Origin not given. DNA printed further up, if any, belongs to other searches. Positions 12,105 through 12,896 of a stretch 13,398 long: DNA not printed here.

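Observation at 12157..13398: Candidate three-gene module: unannotated 37-aa zinc ribbon, 152-aa HTH protein, and excisionase-HTH plus TPR protein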

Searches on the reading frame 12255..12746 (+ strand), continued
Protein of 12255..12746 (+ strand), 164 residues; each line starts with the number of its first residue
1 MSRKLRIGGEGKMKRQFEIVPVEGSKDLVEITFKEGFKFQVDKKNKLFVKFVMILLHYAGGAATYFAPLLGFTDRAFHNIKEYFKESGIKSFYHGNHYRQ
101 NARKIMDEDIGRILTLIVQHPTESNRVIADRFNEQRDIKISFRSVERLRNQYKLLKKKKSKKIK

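Call 32: find_related_loci(query=A2, collection=genome_contigs, flank=10000)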
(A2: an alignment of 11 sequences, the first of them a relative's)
Query A2 (152 aa) in genome_contigs; peptide patterns used: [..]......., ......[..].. (x = any residue, [..] = any of these).
42 stretches matched a pattern; 3 encode a relative of the query (tblastn E <= 1e-3); 3 distinct loci.
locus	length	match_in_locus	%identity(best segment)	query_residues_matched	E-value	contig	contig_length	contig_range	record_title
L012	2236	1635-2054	92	1-140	8e-92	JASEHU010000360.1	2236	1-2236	MAG: bacterium isolate Yes70-31 NODE_360_length_2236_cov_10.592847, whole genome shotgun sequence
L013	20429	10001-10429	87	1-143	4e-86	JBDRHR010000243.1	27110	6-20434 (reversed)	MAG: Nitrospirota bacterium isolate MEGAHIT-group-1.534 k141_7934639, whole genome shotgun sequence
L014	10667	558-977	77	1-140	5e-73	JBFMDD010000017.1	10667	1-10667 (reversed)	MAG: bacterium isolate MAG210 MAG210_17, whole genome shotgun sequence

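Call 37: predict_structure(alignment_id=A2)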
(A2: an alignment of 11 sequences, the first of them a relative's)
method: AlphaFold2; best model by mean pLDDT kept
length: 152 residues; sequences in the alignment: 11
mean_pLDDT: 72.1   pTM: 0.48
mean pLDDT of the five models: 72.1, 71.7, 68.9, 58.7, 58.2
residues with pLDDT >= 90: 5; 70-90: 98; 50-70: 28; < 50: 21
segments of 3 or more residues with pLDDT < 50: 78-80, 82-91, 145-152
pLDDT, mean of each block of 10 residues (from residue 1): 75 86 77 79 75 79 76 57 43 66 76 89 83 79 51 34
secondary structure, 60 per line:
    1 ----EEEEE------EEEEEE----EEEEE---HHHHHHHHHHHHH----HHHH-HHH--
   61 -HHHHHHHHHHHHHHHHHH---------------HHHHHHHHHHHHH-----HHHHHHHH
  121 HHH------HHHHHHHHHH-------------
elements in order: E5-9 E16-21 E26-30 H34-46 H51-54 H62-79 H95-107 H113-123 H130-139
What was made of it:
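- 12291..12749 (+): ORF2: 152 aa. It has a three-strand beta sheet (about residues 5-30), HTH 1 (34-79), a flexible linker, HTH 2 (95-139) and a lysine-rich tail. This is a transposase-type two-part DNA-binding domain without a catalytic domain. The AF2 model has pLDDT 72 (call 37).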

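Call 40: find_encoding_contigs(protein=P0004, flank=5000, max_places=3)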
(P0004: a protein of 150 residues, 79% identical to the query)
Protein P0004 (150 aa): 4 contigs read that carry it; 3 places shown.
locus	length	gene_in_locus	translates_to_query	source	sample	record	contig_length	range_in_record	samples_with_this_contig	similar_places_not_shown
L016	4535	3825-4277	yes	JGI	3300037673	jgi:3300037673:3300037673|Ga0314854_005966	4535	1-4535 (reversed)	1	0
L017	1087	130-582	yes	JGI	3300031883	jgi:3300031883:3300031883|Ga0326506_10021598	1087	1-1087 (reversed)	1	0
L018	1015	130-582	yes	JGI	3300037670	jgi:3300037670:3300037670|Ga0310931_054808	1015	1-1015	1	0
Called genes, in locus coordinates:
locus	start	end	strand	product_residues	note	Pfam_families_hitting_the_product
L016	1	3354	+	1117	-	?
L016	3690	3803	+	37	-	-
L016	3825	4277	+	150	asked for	-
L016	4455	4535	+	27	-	?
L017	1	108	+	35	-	?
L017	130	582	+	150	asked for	-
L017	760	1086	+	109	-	?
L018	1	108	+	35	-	?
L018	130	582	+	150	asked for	-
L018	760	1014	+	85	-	?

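Call 41: find_encoding_contigs(protein=P0003, flank=5000, max_places=3)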
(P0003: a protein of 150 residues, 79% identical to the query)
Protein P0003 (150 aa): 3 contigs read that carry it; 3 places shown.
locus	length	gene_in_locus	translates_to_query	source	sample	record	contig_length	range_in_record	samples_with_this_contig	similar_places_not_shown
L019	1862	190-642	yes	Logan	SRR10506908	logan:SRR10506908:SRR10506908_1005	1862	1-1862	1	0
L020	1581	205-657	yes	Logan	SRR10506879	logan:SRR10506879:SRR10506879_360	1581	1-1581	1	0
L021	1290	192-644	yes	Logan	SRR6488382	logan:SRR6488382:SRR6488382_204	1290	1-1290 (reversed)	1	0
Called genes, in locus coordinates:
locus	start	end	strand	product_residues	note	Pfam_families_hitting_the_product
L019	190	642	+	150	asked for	-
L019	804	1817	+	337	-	PF12728:HTH_17 (faint), PF00515:TPR_1 (faint), PF07719:TPR_2 (faint), PF13181:TPR_8 (faint), PF13432:TPR_16 (faint), PF13414:TPR_11 (faint), PF13428:TPR_14 (faint), PF14559:TPR_19 (faint)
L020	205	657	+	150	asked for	-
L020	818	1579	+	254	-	?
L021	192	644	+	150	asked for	-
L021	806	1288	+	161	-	?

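Call 42: find_encoding_contigs(protein=P0009, flank=5000, max_places=3)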
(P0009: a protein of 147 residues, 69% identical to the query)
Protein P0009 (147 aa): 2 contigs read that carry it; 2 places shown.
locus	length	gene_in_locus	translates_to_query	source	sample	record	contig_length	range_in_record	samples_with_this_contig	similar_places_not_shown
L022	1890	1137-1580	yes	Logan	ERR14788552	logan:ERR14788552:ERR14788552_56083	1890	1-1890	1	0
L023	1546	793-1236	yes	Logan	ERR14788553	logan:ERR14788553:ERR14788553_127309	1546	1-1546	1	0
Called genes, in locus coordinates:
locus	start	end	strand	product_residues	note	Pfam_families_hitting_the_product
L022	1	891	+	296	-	?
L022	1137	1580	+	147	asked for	PF13565:HTH_32 (faint)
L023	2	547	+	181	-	?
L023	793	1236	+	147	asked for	PF13565:HTH_32 (faint)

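Call 43: fold_search(model_id=the predicted structure, library=pdb)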
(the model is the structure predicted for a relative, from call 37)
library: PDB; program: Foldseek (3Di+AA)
matches with E <= 10: 456; with E <= 0.001: 0
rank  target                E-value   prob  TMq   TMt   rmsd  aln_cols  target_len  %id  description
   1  6pax_A                4.7e-02  0.82  0.28  0.32  16.6       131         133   16  CRYSTAL STRUCTURE OF THE HUMAN PAX-6 PAIRED DOMAIN-DNA COMPLEX REVEALS A GENERAL MODEL FOR PAX PROTEIN-DNA INTERACTION (released 1999-07-13)
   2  1k78_A                8.4e-02  0.87  0.28  0.33  16.4       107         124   20  Pax5(1-149)+Ets-1(331-440)+DNA (released 2002-01-04)
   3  5hoo_B                3.4e-01  0.47  0.27  0.13  15.3       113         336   12  Crystal structure of the Mos1 Strand Transfer Complex (released 2016-06-01)
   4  8rdu_R                3.6e-01  0.35  0.26  0.09  16.3       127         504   12  Conformational Landscape of the Type V-K CRISPR-associated TransposonIntegration Assembly CAST V-K composite map (released 2024-06-19)
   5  3d5l_A                6.4e-01  0.12  0.22  0.17  15.9       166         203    8  Crystal structure of regulatory protein RecX (released 2008-06-10)
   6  8aa5_AP1              7.6e-01  0.25  0.27  0.10  16.7       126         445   12  Cryo-EM structure of the strand transfer complex of the TnsB transposase (type V-K CRISPR-associated transposon) (released 2022-10-19)
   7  3oyk_A                7.6e-01  0.18  0.23  0.12   6.3        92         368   22  Crystal structure of the PFV S217H mutant intasome bound to manganese (released 2010-11-17)
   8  8b9x_B                1.2e+00  0.21  0.29  0.18  13.2       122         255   13  Chimeric protein of human UFM1 E3 ligase, UFL1, and DDRGK1 (released 2023-10-25)
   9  2o2l_L                1.2e+00  0.08  0.13  0.19  11.3        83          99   17  Crystal structure of human heat-labile enterotoxin in complex with a blood group A antigen analog (released 2007-08-14)
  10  3efx_J                1.6e+00  0.21  0.21  0.31   5.0        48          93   23  Novel binding site identified in a hybrid between cholera toxin and heat-labile enterotoxin, 1.9A crystal structure re (released 2008-09-23)
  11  8b9x_A                1.6e+00  0.16  0.28  0.18  13.2       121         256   13  Chimeric protein of human UFM1 E3 ligase, UFL1, and DDRGK1 (released 2023-10-25)
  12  2o2l_H                1.7e+00  0.06  0.12  0.18  13.0        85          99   16  Crystal structure of human heat-labile enterotoxin in complex with a blood group A antigen analog (released 2007-08-14)
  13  2wwe                  2.2e+00  0.06  0.17  0.21   8.9        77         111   16  Crystal structure of the phox homology domain of human phosphoinositide-3-kinase-C2-gamma (released 2009-11-03)
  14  6bz5_B                2.3e+00  0.14  0.13  0.05   3.5        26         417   23  Structure and mechanism of salicylate hydroxylase from Pseudomonas putida G7 (released 2018-12-26)
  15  2x48_A                2.4e+00  0.33  0.25  0.61   5.5        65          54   18  ORF 55 from Sulfolobus islandicus rudivirus 1 (released 2010-07-21)
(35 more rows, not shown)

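Call 44: search_protein_representatives(alignment_id=A2)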
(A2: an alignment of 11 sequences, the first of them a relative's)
Query: 11 sequences, 149 profile positions. Proteins with E-value up to 0.001 (for the whole library): 40; up to 1e-10: 1; up to 1e-30: 1. The best 40 are listed.
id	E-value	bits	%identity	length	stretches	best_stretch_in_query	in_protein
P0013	6.0e-54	198.5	-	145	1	1-142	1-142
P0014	3.1e-09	53.4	-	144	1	31-148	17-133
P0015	9.5e-09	51.8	-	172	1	30-142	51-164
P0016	1.5e-08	51.2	-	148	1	37-142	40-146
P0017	1.8e-08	51.0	-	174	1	28-142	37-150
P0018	3.0e-08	50.2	-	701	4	84-138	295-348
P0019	1.6e-07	47.8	-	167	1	27-145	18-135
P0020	3.0e-06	43.8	-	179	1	46-139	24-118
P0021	4.0e-06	43.3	-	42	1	104-142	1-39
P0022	4.4e-06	43.2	-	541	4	86-139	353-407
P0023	6.0e-06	42.7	-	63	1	63-114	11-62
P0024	7.4e-06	42.5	-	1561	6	104-141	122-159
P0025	1.0e-05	42.0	-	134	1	23-147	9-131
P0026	1.7e-05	41.3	-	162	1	13-145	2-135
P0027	1.9e-05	41.1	-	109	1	53-144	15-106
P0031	8.4e-05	39.0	-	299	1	51-142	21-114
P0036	2.4e-04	37.6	-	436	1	51-146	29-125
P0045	5.1e-04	36.5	-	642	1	6-136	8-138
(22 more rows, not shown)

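Call 45: search_protein_families(library=pfam, proteins=[P0014, P0015, P0016, P0017, P0018, P0019, P0020, P0031, P0036, P0045], max_evalue=0.001)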
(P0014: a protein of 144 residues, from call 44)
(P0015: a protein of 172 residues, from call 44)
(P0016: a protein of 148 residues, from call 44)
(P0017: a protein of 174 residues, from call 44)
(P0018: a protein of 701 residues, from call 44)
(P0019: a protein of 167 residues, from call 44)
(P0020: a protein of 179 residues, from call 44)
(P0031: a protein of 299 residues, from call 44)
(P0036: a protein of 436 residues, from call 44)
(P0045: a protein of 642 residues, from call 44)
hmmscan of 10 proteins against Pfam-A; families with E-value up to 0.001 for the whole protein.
P0014 (144 aa): 3 families
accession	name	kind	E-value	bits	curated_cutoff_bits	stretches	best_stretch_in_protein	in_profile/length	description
PF13551.12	HTH_29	-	5.8e-07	29.9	28.1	1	28-81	5-61/64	Winged helix-turn helix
PF13565.12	HTH_32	-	3.8e-05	24.6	33.7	1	52-122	3-73/73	Homeodomain-like domain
PF01498.24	HTH_Tnp_Tc3_2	-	0.00058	20.5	31.5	0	93-140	11-57/72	Transposase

P0015 (172 aa): 1 family
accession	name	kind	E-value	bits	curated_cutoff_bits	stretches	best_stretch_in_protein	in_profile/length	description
PF13565.12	HTH_32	-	0.00053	20.9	33.7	0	103-159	17-73/73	Homeodomain-like domain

P0016 (148 aa): 5 families
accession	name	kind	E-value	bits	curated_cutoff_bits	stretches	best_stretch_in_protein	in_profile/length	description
PF13565.12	HTH_32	-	4.8e-09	37.1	33.7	1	70-140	3-72/73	Homeodomain-like domain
PF13551.12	HTH_29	-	2.6e-08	34.3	28.1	1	51-100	10-61/64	Winged helix-turn helix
PF13518.12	HTH_28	-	5e-07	30.1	25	1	41-92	2-52/52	Helix-turn-helix domain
PF13384.12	HTH_23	-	5.7e-05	23.2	24.6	0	40-85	6-50/50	Homeodomain-like domain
PF01527.26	HTH_Tnp_1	-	0.00036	21.2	24.1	1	39-78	10-50/75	Transposase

P0017 (174 aa): 2 families
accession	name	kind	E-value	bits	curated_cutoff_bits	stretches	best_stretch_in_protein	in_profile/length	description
PF13565.12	HTH_32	-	2.5e-06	28.4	33.7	1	74-143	2-71/73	Homeodomain-like domain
PF01498.24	HTH_Tnp_Tc3_2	-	3.3e-05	24.5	31.5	1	110-152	5-46/72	Transposase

P0018 (701 aa): 2 families
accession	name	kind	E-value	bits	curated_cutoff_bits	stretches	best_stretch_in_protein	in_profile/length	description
PF13565.12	HTH_32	-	3.1e-19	69.7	33.7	0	298-339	25-65/73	Homeodomain-like domain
PF02338.25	OTU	-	1e-05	26.4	23.3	1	41-140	2-94/128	OTU-like cysteine protease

P0019 (167 aa): 2 families
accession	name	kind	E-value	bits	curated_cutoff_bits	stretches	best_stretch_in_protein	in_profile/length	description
PF13518.12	HTH_28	-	2.3e-07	31.2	25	1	42-79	15-52/52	Helix-turn-helix domain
PF13565.12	HTH_32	-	1.4e-05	26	33.7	1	60-126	6-72/73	Homeodomain-like domain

P0020 (179 aa): 4 families
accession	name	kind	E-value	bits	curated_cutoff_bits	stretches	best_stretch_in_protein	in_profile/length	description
PF13551.12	HTH_29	-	1.5e-10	41.5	28.1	1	15-76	1-63/64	Winged helix-turn helix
PF13565.12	HTH_32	-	3.7e-08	34.2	33.7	1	45-116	4-73/73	Homeodomain-like domain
PF13518.12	HTH_28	-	1.2e-07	32.1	25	1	14-65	1-51/52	Helix-turn-helix domain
PF13384.12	HTH_23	-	1.2e-07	31.8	24.6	1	11-58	3-49/50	Homeodomain-like domain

P0031 (299 aa): 3 families
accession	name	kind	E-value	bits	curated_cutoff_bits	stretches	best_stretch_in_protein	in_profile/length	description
PF13551.12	HTH_29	-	6.4e-07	29.8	28.1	1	15-68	13-63/64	Winged helix-turn helix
PF13565.12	HTH_32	-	5.2e-06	27.4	33.7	1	35-109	2-73/73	Homeodomain-like domain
PF13518.12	HTH_28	-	0.00021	21.8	25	0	17-56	11-50/52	Helix-turn-helix domain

P0036 (436 aa): 2 families
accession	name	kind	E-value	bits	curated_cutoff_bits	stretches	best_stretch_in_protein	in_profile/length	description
PF13551.12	HTH_29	-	2.1e-05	25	28.1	1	24-74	9-61/64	Winged helix-turn helix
PF13565.12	HTH_32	-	8.6e-05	23.5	33.7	1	43-116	2-73/73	Homeodomain-like domain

P0045 (642 aa): 0 families

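Call 51: search_protein_families(library=padloc, proteins=[P0001, L002:10530-11411:+], max_evalue=0.01)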
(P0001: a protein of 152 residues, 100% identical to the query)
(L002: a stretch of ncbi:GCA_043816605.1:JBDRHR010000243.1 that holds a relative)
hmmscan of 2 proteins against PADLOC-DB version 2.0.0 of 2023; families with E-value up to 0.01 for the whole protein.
P0001 (152 aa): 0 families

L002:10530-11411:+ (294 aa): 0 families

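Call 52: search_protein_families(library=phrogs, proteins=[P0001, L002:10530-11411:+], max_evalue=0.01)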
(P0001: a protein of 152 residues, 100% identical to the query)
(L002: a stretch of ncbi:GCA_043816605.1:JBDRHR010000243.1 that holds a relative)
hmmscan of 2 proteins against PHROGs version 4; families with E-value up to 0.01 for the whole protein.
P0001 (152 aa): 0 families

L002:10530-11411:+ (294 aa): 5 families
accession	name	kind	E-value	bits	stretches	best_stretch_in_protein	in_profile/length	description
phrog_66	-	integration and excision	2.5e-09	38.3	1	134-213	72-148/412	excisionase and transcriptional regulator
phrog_10045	-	DNA, RNA and nucleotide metabolism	2.5e-06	28.2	0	7-48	20-61/74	HTH DNA binding protein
phrog_7590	-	unknown function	0.00012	23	0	212-282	91-156/234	-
phrog_6401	-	DNA, RNA and nucleotide metabolism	0.00015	22.6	0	7-59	9-61/64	DNA binding protein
phrog_1877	-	DNA, RNA and nucleotide metabolism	0.005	17.7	0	6-41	59-94/129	DNA binding protein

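Call 60: find_homologous_proteins(query=A4, max_evalue=0.001)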
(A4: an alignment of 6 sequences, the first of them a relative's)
Query A4 (6 sequences) (294 aa, profile of the alignment): 14 proteins with E <= 0.001 among 8000 candidates.
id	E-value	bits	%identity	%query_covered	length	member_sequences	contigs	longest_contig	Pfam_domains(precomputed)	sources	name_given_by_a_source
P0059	1.3e-175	601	71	99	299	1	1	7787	PF24575.2,PF12728.14,PF13414.13,PF00515.35,PF13432.13,PF13428.13,PF13181.13,PF07719.24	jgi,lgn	-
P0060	2.4e-175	600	71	100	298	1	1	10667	PF14559.13,PF24575.2,PF12728.14,PF00515.35,PF13432.13,PF13428.13,PF13181.13,PF07719.24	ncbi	ncbi:MAG: hypothetical protein AB1567_00625 [bacterium]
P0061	5.1e-175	599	71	99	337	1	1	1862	PF14559.13,PF12728.14,PF13414.13,PF00515.35,PF13432.13,PF13428.13,PF13181.13,PF07719.24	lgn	-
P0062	8.6e-171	585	100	100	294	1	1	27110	PF14559.13,PF24575.2,PF12728.14,PF13414.13,PF13432.13,PF13428.13,PF13181.13,PF07719.24,PF13174.13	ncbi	ncbi:MAG: tetratricopeptide repeat protein [Nitrospirota bacterium]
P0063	1.3e-166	572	64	99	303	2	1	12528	PF14559.13,PF12728.14,PF13414.13,PF13428.13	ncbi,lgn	ncbi:MAG: excisionase family DNA-binding protein [bacterium]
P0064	2.5e-164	564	70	100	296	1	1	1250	PF14559.13,PF24575.2,PF12728.14,PF13414.13,PF00515.35,PF13432.13,PF13428.13,PF13181.13,PF07719.24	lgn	-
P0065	3.4e-164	564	87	100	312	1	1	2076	PF14559.13,PF24575.2,PF12728.14,PF13431.13,PF13414.13,PF00515.35,PF13428.13,PF13181.13,PF07719.24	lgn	-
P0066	8.3e-162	556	69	99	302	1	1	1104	PF14559.13,PF24575.2,PF12728.14,PF13414.13,PF00515.35,PF13432.13,PF13428.13,PF13181.13,PF07719.24,PF13174.13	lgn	-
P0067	1.0e-161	555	84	100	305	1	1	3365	PF14559.13,PF24575.2,PF12728.14,PF13414.13,PF21033.5,PF13432.13,PF13428.13,PF13181.13,PF07719.24,PF13174.13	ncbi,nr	ncbi:MAG: excisionase family DNA-binding protein [bacterium]|nr:excisionase family DNA-binding prote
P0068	1.7e-150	519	66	100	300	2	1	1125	PF14559.13,PF24575.2,PF12728.14,PF13431.13,PF13414.13,PF00515.35,PF13428.13,PF13181.13,PF07719.24,PF13174.13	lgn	-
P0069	1.6e-147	509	66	100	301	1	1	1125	PF14559.13,PF24575.2,PF12728.14,PF13431.13,PF13414.13,PF00515.35,PF13432.13,PF13428.13,PF13181.13,PF07719.24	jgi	jgi:excisionase family DNA binding protein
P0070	4.9e-140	484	65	95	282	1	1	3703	PF14559.13,PF24575.2,PF12728.14,PF13431.13,PF13414.13,PF13432.13,PF13428.13,PF13181.13,PF07719.24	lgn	-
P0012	8.2e-96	339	86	59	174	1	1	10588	PF12728.14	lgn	-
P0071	8.3e-54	201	87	39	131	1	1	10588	PF14559.13,PF07719.24,PF13174.13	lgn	-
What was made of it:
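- Tried and rejected: It was repeated with an alignment (call 60).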

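Call 63: search_solved_structures(query=A2, max_evalue=1)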
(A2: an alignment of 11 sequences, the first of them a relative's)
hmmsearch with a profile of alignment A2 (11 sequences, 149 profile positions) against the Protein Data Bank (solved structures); distinct sequences matched with E-value up to 1: 0.

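Call 64: search_solved_structures(query=A5, max_evalue=0.01)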
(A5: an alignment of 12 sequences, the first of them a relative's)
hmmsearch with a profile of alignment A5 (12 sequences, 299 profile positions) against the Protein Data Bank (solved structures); distinct sequences matched with E-value up to 0.01: 46.
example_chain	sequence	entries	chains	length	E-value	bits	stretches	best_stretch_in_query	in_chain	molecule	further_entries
9qhb_A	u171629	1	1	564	1.9e-13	53.8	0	207-291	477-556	Engineered tetratricopeptide repeat protein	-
8bu0_A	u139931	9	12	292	4.3e-11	46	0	207-289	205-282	Consensus tetratricopeptide repeat protein | Crystal structure of an 8-repeat consensus TPR superhelix with Zinc. | Monomer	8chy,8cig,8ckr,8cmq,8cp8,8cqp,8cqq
9qhc_A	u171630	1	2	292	4.3e-08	36.2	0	207-283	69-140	Engineered tetratricopeptide repeat protein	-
2wqh_A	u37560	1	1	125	1.3e-07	34.6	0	63-107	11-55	CTPR3Y3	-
8ch0_A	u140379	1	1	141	1.3e-05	28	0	207-281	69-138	Consensus tetratricopeptide repeat protein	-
1na0_A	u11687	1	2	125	1.6e-05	27.7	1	208-292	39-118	designed protein CTPR3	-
2fo7_A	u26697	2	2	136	1.7e-05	27.6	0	207-281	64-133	SYNTHETIC CONSENSUS TPR PROTEIN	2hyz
6vfh_A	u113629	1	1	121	2e-05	27.4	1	196-289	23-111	T33_dn10A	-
7ntf_A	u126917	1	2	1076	2.4e-05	27.2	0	214-264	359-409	Isoform 1 of UDP-N-acetylglucosamine--peptide N-acetylglucosaminyltransferase 110 kDa subu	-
7yeh_B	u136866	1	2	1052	2.4e-05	27.2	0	214-264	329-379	UDP-N-acetylglucosamine--peptide N-acetylglucosaminyltransferase 110 kDa subunit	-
7yea_A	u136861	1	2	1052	2.4e-05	27.2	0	214-264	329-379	UDP-N-acetylglucosamine--peptide N-acetylglucosaminyltransferase 110 kDa subunit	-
1w3b_A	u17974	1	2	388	2.9e-05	26.9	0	214-264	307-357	UDP-N-ACETYLGLUCOSAMINE--PEPTIDE N-ACETYLGLUCOSAMINYLTRANSFERASE 110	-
6eou_A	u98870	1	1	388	3.7e-05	26.6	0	214-264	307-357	UDP-N-acetylglucosamine--peptide N-acetylglucosaminyltransferase 110 kDa subunit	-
6v8e_A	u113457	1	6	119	9e-05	25.3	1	196-292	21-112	Designed protein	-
7obi_A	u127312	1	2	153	0.00012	24.8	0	207-295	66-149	CTPR-rv4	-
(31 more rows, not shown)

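Call 69: predict_structure(alignment_id=A5)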
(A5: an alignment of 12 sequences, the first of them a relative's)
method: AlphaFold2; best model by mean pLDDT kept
length: 294 residues; sequences in the alignment: 12
mean_pLDDT: 79.9   pTM: 0.46
mean pLDDT of the five models: 79.9, 78.3, 72.5, 71.5, 67.1
residues with pLDDT >= 90: 78; 70-90: 158; 50-70: 38; < 50: 20
segments of 3 or more residues with pLDDT < 50: 1-5, 147-157, 190-193
pLDDT, mean of each block of 10 residues (from residue 1): 52 80 87 75 73 85 94 92 88 93 89 90 83 85 62 40 68 69 65 58 79 92 90 88 90 85 86 87 88 86
secondary structure, 60 per line:
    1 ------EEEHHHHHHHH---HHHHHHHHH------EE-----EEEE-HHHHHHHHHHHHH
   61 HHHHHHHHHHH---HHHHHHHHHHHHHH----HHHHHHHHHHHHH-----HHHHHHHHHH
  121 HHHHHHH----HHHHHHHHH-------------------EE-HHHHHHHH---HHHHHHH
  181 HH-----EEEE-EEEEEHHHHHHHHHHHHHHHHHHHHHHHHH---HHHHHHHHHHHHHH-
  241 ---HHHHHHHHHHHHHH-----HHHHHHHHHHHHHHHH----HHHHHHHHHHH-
elements in order: E7-9 H10-17 H21-29 E43-46 H48-71 H75-88 H93-105 H111-127 H132-140 H163-170 H174-182 E188-191 E193-197 H198-222 H226-239 H244-257 H263-278 H283-293
